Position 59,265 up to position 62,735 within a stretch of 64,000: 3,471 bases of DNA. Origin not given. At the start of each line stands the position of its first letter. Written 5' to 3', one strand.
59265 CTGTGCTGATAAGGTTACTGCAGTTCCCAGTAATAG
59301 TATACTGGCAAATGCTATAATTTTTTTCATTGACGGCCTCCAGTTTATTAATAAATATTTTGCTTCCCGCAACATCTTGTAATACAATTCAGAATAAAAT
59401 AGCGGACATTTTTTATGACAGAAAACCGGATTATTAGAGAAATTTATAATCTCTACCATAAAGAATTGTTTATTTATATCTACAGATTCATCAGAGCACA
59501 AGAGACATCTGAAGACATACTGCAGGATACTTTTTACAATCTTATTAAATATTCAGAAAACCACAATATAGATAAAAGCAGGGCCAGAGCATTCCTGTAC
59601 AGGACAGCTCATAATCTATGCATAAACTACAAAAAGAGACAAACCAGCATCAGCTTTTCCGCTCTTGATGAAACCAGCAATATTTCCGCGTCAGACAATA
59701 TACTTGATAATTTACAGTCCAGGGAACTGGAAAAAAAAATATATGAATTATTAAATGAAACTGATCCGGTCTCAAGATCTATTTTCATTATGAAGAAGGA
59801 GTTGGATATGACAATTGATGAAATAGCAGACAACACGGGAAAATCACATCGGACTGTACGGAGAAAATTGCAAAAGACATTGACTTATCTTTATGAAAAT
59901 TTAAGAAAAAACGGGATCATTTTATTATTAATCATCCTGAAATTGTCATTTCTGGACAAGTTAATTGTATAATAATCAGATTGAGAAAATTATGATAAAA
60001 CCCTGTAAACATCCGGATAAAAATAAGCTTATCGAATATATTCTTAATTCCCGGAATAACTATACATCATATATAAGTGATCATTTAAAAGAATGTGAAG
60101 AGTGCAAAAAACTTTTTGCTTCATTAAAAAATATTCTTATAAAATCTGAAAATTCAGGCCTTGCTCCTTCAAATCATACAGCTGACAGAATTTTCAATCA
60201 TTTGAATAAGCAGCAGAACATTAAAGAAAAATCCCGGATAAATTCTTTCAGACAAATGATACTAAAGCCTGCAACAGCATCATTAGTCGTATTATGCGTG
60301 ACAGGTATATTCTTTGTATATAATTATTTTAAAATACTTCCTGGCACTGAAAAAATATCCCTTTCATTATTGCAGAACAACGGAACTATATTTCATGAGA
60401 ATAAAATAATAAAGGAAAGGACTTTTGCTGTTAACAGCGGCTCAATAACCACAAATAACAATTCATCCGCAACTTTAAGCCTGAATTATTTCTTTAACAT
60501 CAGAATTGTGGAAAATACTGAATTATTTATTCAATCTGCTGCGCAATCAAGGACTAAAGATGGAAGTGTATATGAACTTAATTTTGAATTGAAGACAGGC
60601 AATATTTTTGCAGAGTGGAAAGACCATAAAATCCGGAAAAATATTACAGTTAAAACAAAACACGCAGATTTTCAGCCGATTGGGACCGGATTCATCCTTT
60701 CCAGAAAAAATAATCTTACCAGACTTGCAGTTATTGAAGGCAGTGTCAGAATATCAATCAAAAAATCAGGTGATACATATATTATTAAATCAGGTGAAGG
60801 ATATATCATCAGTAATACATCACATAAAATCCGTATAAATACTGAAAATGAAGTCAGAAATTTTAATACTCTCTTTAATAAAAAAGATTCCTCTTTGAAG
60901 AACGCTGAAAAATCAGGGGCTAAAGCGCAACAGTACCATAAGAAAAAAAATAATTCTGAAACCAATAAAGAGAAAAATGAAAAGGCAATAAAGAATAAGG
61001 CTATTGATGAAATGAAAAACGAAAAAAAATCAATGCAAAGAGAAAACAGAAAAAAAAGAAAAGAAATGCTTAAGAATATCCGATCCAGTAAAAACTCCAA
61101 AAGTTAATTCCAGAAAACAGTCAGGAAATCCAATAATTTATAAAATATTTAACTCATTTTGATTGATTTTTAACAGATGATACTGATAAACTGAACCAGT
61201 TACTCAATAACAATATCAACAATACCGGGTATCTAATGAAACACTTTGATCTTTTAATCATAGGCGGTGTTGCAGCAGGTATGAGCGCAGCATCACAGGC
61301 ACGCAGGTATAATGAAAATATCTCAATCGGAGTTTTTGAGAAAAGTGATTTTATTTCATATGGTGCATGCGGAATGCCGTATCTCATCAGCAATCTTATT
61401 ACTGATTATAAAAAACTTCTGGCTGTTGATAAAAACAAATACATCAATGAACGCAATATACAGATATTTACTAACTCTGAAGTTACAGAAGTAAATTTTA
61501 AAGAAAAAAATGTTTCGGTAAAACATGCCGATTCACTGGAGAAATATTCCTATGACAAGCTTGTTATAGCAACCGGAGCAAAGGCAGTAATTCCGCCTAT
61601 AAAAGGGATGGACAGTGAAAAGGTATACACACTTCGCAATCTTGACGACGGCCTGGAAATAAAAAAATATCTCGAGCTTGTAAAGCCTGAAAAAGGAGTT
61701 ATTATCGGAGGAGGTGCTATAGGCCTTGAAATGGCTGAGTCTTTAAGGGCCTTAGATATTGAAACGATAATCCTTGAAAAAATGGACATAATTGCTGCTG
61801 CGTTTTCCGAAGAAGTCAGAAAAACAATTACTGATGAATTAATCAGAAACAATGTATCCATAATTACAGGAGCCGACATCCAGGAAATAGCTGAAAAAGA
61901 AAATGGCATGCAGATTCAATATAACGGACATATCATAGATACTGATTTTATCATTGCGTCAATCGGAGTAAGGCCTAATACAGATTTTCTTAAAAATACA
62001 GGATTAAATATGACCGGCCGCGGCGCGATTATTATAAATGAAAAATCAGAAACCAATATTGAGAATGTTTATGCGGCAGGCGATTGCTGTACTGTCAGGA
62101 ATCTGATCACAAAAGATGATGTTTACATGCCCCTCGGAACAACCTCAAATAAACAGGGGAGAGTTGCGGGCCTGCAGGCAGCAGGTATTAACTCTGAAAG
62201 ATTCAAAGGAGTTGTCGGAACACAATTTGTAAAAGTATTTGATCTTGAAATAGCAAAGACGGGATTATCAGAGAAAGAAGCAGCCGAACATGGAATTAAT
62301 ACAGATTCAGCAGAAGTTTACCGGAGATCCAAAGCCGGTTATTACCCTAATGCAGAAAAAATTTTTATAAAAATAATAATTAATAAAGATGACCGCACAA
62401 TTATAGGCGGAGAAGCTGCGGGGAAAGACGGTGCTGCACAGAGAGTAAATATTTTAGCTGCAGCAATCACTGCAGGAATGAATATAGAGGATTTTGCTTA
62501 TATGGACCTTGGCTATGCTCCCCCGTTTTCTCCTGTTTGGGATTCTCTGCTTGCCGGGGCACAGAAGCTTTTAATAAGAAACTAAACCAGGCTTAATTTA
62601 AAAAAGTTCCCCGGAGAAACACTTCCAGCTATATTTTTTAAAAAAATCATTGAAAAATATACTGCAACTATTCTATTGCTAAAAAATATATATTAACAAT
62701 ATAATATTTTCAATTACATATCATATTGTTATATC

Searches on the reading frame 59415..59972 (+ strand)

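Call 56: search_protein_families(library=pfam, proteins=[window:59415-59972:+], max_evalue=0.00001)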
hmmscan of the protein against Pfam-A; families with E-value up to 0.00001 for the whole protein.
window:59415-59972:+ (185 aa): 2 families
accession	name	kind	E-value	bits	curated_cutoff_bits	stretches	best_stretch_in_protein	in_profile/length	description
PF04542.20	Sigma70_r2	-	4.7e-11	42.8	24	1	11-77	2-69/71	Sigma-70 region 2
PF08281.18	Sigma70_r4_2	-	3.3e-08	33.5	25.7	1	108-156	3-51/54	Sigma-70, region 4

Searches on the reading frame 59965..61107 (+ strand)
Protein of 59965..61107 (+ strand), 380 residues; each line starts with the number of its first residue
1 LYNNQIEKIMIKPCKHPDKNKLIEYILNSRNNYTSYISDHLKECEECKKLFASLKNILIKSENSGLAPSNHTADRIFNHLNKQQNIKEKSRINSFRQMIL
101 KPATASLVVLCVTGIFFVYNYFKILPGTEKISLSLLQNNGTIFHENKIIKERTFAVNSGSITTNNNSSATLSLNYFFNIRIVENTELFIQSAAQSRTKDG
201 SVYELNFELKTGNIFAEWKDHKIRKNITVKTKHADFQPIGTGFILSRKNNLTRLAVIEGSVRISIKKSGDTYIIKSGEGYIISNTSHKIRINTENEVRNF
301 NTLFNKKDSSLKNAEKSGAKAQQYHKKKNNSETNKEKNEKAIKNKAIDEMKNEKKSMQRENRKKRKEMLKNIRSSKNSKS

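Call 22: search_protein_families(library=pfam, proteins=[window:59965-61107:+], max_evalue=0.001)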
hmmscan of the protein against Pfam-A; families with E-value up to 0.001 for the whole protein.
window:59965-61107:+ (380 aa): 1 family
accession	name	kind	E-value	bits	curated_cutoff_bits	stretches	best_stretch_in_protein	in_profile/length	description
PF04773.18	FecR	-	1.4e-08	35.5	24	1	161-262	3-97/97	FecR protein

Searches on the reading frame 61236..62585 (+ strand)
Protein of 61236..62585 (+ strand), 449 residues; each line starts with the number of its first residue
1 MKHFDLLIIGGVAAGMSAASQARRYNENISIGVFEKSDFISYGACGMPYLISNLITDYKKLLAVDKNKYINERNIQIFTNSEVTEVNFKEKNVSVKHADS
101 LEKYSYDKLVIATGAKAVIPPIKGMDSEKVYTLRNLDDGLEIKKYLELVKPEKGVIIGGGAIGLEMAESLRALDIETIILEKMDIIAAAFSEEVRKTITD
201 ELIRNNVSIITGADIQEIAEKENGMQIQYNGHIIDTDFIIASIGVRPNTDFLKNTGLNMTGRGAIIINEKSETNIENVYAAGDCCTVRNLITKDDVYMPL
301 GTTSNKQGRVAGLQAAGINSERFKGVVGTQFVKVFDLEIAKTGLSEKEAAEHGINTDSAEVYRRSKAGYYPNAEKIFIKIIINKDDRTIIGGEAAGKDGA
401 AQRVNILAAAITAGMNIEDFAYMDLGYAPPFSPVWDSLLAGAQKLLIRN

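Call 22: search_protein_families(library=pfam, proteins=[window:61236-62585:+], max_evalue=0.001)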
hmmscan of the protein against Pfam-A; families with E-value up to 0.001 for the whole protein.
window:61236-62585:+ (449 aa): 7 families
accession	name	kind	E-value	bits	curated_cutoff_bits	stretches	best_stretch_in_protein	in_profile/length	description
PF07992.20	Pyr_redox_2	-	2e-60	205.1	26.1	1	4-288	1-278/291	Pyridine nucleotide-disulphide oxidoreductase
PF02852.28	Pyr_redox_dim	-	2.6e-19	69.9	25.3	1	332-434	4-105/110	Pyridine nucleotide-disulphide oxidoreductase, dimerisation domain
PF13738.12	Pyr_redox_3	-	2.7e-16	60.1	30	2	200-282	219-305/305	Pyridine nucleotide-disulphide oxidoreductase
PF00070.33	Pyr_redox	-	1.5e-15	57.9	22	1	154-225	2-74/82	Pyridine nucleotide-disulphide oxidoreductase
PF03486.20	HI0933_like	-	2.4e-11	44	50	0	68-118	117-167/244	HI0933-like protein Rossmann domain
PF01266.30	DAO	-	1.5e-08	35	27.9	0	70-117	159-206/353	FAD dependent oxidoreductase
PF13450.12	NAD_binding_8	-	6.1e-07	30.1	21.9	0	156-195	1-40/68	NAD(P)-binding Rossmann-like domain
